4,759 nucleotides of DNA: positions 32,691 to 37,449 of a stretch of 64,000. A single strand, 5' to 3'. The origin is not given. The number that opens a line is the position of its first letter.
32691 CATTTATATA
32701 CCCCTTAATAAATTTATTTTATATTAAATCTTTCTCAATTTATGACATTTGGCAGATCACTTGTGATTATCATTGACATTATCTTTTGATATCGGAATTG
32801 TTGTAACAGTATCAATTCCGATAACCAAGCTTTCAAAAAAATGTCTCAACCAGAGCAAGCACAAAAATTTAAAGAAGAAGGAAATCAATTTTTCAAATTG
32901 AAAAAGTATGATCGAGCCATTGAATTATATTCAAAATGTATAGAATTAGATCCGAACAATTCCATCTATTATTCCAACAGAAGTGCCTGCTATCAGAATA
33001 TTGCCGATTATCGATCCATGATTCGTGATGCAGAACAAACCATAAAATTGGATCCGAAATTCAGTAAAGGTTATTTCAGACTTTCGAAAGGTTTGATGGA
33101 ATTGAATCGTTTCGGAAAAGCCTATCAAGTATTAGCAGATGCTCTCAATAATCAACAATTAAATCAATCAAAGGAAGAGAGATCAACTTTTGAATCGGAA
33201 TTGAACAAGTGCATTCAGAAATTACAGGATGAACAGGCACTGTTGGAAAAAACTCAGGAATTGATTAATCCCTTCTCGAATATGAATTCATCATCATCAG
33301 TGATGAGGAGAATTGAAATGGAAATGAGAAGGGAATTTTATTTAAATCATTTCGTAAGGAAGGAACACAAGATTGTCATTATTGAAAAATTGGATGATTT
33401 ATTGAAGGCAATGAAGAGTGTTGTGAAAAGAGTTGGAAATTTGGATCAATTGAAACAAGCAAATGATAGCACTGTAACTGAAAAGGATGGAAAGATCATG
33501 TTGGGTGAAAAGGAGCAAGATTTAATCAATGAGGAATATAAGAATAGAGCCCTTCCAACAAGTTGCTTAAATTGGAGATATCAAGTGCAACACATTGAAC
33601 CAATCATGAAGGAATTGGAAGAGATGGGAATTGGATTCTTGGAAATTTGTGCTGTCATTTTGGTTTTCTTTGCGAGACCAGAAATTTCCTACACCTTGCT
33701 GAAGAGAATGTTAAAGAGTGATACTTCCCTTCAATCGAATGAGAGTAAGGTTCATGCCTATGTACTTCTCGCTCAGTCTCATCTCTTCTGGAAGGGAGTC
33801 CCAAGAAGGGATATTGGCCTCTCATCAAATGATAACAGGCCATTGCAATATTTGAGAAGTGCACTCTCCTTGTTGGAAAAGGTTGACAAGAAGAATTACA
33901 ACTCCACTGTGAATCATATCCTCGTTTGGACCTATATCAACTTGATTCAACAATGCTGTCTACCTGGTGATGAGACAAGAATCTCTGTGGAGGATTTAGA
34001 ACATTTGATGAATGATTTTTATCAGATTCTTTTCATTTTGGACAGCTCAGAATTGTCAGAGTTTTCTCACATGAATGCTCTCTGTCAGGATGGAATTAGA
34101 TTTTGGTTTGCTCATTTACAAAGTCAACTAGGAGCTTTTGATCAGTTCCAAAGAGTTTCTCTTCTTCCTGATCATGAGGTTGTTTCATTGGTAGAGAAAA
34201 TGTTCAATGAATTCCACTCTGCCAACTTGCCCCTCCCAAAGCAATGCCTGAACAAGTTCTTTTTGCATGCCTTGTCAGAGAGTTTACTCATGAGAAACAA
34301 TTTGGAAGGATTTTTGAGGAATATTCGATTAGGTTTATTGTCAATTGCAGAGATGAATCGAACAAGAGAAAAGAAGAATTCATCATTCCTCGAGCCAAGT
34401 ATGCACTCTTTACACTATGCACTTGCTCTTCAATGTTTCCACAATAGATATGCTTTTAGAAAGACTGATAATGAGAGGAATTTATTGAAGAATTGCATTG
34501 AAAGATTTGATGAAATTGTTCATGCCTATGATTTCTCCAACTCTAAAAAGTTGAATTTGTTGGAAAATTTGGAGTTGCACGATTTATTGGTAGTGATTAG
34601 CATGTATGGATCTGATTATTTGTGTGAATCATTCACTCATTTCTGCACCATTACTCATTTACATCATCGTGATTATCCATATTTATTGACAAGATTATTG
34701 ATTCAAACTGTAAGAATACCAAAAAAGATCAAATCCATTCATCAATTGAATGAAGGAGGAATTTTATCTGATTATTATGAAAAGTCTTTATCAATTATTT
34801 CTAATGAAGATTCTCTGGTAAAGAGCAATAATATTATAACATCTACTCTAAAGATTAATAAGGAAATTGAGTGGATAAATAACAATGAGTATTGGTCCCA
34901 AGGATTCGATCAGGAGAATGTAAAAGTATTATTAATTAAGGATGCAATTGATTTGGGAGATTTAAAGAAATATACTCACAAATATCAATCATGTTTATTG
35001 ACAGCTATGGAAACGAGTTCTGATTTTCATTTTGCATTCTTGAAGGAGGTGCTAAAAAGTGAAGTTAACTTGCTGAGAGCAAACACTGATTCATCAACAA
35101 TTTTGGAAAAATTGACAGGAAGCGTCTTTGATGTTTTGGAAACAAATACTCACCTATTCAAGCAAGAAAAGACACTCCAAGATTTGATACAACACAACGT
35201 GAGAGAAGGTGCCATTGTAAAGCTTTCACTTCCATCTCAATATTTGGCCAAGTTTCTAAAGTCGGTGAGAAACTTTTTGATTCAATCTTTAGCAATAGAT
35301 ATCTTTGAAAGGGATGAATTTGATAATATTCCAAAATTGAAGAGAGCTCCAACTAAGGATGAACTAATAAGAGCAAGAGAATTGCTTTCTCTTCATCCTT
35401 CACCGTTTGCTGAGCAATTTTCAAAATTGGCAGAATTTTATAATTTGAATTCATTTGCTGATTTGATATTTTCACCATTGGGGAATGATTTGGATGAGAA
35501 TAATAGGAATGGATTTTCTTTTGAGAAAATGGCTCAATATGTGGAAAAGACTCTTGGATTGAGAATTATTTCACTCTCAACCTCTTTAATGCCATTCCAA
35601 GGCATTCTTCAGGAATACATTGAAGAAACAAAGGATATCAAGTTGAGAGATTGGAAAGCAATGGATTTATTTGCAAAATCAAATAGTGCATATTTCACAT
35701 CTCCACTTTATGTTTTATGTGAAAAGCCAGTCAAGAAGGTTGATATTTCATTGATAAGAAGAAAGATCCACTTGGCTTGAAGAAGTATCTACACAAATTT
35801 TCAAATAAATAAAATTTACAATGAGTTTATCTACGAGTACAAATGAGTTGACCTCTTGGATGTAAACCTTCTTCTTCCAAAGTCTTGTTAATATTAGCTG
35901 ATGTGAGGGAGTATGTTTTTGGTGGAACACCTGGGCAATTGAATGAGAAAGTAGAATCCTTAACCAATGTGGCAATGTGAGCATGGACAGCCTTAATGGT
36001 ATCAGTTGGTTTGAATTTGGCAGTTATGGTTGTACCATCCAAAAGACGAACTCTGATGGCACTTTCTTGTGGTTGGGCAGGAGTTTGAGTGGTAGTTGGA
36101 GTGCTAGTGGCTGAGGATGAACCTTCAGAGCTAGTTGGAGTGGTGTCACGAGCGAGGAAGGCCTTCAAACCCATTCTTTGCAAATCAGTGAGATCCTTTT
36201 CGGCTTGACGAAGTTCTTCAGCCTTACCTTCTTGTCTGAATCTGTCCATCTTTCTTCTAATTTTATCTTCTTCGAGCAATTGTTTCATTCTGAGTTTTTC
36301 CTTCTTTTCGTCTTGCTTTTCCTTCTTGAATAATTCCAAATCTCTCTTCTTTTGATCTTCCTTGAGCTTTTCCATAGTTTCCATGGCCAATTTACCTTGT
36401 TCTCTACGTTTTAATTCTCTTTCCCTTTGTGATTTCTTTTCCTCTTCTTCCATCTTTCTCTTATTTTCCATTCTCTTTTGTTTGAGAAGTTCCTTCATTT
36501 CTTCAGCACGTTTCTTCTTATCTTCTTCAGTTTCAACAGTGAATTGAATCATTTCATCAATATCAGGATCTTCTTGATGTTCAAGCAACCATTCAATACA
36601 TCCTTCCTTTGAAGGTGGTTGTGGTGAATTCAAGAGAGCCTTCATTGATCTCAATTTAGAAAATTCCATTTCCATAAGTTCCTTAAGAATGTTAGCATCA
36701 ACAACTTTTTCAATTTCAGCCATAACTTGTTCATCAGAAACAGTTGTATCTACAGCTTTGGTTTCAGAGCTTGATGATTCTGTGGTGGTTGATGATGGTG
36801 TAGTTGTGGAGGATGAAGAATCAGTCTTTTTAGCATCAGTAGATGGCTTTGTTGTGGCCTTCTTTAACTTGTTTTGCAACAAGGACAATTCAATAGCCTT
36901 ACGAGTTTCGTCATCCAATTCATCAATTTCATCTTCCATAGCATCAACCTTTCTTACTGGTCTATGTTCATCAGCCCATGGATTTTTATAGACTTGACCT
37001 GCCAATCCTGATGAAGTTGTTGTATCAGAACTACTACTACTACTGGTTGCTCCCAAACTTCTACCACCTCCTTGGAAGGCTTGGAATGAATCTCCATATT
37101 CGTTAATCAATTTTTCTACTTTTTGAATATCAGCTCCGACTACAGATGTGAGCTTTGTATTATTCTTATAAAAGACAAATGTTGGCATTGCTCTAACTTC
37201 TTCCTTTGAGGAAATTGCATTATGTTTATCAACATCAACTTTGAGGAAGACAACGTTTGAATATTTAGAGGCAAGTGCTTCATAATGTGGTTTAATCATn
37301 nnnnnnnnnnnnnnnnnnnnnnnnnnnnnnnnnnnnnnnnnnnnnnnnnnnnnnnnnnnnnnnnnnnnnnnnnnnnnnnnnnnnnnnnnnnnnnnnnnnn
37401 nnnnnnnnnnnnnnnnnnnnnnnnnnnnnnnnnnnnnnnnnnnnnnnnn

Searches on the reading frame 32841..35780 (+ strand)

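Call 49: search_protein_families(library=pfam, proteins=[window:32841-35780:+], max_evalue=0.00001)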
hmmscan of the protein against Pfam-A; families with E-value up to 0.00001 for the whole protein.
window:32841-35780:+ (979 aa): 5 families
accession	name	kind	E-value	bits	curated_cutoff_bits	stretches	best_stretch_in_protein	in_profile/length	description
PF00515.34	TPR_1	-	1.7e-07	31.2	27.8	1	13-40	7-34/34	Tetratricopeptide repeat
PF07719.23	TPR_2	-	1.7e-07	31.2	27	0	12-40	6-34/34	Tetratricopeptide repeat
PF13431.12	TPR_17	-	4.5e-07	30.1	24.4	0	29-57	1-29/34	Tetratricopeptide repeat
PF13414.12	TPR_11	-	6.7e-07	29.3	26.8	1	14-47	1-34/42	TPR repeat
PF25575.1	TPR_BSK1_C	-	3.3e-06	27.4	42.2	0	3-75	38-111/118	Serine/threonine-protein kinase BSK1-like, TPR repeats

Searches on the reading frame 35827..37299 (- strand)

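Call 49: search_protein_families(library=pfam, proteins=[window:35827-37299:-], max_evalue=0.00001)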
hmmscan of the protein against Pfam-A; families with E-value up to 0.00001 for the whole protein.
window:35827-37299:- (490 aa): 3 families
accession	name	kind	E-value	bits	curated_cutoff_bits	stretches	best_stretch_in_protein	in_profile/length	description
PF22562.2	UBA_7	-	9.4e-17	61.1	27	1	201-249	1-48/48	UBA-like domain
PF00085.26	Thioredoxin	-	5.4e-13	49.3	23.5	1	1-64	35-100/103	Thioredoxin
PF00789.26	UBX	-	1.1e-08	35.5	21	1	411-486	5-79/82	UBX domain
